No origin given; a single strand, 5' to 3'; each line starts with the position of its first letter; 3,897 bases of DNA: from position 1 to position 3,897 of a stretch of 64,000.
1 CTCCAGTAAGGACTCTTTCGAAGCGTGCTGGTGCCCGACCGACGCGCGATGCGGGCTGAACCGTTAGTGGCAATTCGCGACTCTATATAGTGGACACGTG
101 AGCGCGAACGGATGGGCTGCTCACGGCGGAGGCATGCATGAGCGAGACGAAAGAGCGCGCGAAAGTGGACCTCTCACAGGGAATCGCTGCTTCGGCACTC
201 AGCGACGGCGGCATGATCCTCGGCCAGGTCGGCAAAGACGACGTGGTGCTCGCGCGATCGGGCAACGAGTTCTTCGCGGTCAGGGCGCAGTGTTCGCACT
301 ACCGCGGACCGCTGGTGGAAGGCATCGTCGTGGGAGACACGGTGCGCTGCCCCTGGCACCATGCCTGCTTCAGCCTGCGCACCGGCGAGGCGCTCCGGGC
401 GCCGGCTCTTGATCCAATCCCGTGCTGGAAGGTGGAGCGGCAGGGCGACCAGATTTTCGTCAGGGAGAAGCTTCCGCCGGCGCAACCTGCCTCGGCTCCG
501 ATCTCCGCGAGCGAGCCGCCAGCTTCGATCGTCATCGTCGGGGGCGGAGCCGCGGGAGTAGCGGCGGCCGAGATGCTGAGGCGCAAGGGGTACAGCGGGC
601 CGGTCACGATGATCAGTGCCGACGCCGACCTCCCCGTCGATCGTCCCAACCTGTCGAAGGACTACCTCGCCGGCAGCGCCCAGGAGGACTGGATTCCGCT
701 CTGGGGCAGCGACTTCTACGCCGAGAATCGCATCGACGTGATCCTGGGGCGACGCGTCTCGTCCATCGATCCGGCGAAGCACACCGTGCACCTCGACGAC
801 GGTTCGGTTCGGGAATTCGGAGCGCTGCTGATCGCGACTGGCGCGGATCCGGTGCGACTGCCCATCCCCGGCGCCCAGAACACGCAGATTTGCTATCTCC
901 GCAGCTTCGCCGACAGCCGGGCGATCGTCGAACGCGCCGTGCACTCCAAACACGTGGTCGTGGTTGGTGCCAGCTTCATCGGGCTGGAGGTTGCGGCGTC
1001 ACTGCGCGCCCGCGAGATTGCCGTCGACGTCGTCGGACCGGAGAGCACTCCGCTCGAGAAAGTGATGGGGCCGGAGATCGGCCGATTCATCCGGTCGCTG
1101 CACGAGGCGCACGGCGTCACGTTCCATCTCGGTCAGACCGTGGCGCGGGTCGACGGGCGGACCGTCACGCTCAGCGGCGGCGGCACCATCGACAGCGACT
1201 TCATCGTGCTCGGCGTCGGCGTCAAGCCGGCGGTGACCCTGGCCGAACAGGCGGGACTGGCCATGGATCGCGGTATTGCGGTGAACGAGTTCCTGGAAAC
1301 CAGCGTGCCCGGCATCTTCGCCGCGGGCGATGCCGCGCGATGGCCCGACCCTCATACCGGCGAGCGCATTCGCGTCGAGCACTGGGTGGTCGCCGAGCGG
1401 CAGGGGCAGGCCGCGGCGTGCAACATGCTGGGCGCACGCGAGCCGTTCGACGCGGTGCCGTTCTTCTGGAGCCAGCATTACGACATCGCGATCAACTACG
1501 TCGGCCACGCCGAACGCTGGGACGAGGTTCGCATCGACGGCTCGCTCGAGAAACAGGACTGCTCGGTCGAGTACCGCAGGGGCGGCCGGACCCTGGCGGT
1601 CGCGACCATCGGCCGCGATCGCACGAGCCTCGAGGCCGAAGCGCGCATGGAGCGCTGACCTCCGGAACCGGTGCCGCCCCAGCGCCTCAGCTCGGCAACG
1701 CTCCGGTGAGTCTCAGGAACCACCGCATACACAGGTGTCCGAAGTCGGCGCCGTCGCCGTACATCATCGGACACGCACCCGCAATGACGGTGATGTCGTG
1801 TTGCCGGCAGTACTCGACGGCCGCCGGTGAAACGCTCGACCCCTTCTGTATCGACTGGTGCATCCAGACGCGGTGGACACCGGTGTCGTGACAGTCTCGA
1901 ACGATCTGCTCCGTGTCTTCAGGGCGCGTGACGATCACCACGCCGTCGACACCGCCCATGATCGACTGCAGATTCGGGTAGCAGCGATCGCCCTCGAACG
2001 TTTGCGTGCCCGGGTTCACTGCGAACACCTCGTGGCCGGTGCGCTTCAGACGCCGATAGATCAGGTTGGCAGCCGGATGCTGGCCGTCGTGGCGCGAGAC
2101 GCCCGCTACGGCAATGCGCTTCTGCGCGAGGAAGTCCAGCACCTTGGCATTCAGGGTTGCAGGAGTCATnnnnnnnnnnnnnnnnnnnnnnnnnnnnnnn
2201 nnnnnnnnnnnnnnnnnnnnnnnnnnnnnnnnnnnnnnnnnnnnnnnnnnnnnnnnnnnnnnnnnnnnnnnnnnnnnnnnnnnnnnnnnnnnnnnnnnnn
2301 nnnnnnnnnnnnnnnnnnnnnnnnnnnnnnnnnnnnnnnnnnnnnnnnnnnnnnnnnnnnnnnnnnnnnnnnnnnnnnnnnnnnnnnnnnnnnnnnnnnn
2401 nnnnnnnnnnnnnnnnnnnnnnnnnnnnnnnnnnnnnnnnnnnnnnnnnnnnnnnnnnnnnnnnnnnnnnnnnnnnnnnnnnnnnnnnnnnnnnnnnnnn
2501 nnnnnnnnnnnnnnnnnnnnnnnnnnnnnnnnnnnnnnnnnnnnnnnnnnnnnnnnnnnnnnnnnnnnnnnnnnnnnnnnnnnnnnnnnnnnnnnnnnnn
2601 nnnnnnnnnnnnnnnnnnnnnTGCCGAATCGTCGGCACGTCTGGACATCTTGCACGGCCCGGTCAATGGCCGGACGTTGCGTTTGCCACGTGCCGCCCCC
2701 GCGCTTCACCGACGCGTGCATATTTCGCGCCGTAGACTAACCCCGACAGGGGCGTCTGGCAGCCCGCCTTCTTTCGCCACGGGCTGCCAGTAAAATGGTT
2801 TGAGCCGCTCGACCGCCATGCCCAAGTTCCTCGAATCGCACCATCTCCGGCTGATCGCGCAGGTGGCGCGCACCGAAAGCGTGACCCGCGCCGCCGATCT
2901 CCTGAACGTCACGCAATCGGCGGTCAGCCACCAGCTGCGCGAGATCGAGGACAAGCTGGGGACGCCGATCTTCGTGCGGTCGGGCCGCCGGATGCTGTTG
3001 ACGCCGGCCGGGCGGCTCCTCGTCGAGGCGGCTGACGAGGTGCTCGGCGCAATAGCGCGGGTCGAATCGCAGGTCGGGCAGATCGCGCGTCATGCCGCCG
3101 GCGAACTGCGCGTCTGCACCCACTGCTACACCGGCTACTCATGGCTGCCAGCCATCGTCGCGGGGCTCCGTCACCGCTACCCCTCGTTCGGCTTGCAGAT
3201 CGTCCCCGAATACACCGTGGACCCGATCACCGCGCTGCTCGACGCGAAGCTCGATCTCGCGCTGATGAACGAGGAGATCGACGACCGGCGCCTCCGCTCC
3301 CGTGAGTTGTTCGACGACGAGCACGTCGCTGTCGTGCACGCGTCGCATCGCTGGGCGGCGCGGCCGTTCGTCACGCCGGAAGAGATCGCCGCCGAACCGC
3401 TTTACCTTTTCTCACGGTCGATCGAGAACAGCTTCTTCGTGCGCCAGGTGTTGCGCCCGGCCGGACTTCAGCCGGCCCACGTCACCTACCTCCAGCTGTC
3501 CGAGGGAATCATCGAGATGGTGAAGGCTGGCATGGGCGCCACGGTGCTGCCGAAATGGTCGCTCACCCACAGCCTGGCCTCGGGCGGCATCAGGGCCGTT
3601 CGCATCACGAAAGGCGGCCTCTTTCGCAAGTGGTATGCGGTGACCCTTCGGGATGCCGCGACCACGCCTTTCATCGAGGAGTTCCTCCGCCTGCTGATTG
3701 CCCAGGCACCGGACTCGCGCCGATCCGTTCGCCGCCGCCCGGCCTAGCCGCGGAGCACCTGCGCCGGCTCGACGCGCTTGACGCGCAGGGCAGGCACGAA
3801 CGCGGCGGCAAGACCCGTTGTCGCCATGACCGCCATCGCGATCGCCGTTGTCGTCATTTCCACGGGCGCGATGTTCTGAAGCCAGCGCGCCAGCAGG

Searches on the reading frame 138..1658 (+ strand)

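Call 86: search_protein_families(library=pfam, proteins=[window:138-1658:+], max_evalue=0.00001)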
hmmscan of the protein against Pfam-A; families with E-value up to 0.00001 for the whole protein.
window:138-1658:+ (506 aa): 6 families
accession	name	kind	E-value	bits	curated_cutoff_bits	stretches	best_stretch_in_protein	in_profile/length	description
PF07992.20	Pyr_redox_2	-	1.7e-63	215.2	26.1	1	130-423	2-291/291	Pyridine nucleotide-disulphide oxidoreductase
PF00070.33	Pyr_redox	-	5.7e-19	68.8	22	1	272-343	1-71/82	Pyridine nucleotide-disulphide oxidoreductase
PF00355.32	Rieske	-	5.8e-15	55.4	20.3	1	19-97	9-87/88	Rieske [2Fe-2S] domain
PF13738.12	Pyr_redox_3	-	1.9e-11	44.2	30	1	195-397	92-305/305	Pyridine nucleotide-disulphide oxidoreductase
PF14759.12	Reductase_C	-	2e-08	35.1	25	1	442-496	1-55/85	Reductase C-terminal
PF13806.12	Rieske_2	-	6.2e-07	29.7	27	1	19-108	9-103/104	Rieske-like [2Fe-2S] domain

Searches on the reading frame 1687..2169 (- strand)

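Call 86: search_protein_families(library=pfam, proteins=[window:1687-2169:-], max_evalue=0.00001)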
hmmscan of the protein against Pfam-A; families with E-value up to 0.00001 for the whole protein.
window:1687-2169:- (160 aa): 1 family
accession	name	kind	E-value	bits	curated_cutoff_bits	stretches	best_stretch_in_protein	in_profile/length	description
PF13380.12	CoA_binding_2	-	3.5e-25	89.1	22.8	1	17-138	1-115/116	CoA binding domain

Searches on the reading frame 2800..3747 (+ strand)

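Call 86: search_protein_families(library=pfam, proteins=[window:2800-3747:+], max_evalue=0.00001)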
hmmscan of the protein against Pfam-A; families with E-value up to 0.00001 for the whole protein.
window:2800-3747:+ (315 aa): 2 families
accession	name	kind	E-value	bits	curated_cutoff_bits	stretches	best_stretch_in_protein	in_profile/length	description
PF03466.25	LysR_substrate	-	2.3e-42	145.2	28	1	97-302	2-207/209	LysR substrate binding domain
PF00126.33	HTH_1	-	1.4e-21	76.6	26.6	1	14-72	2-60/60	Bacterial regulatory helix-turn-helix protein, lysR family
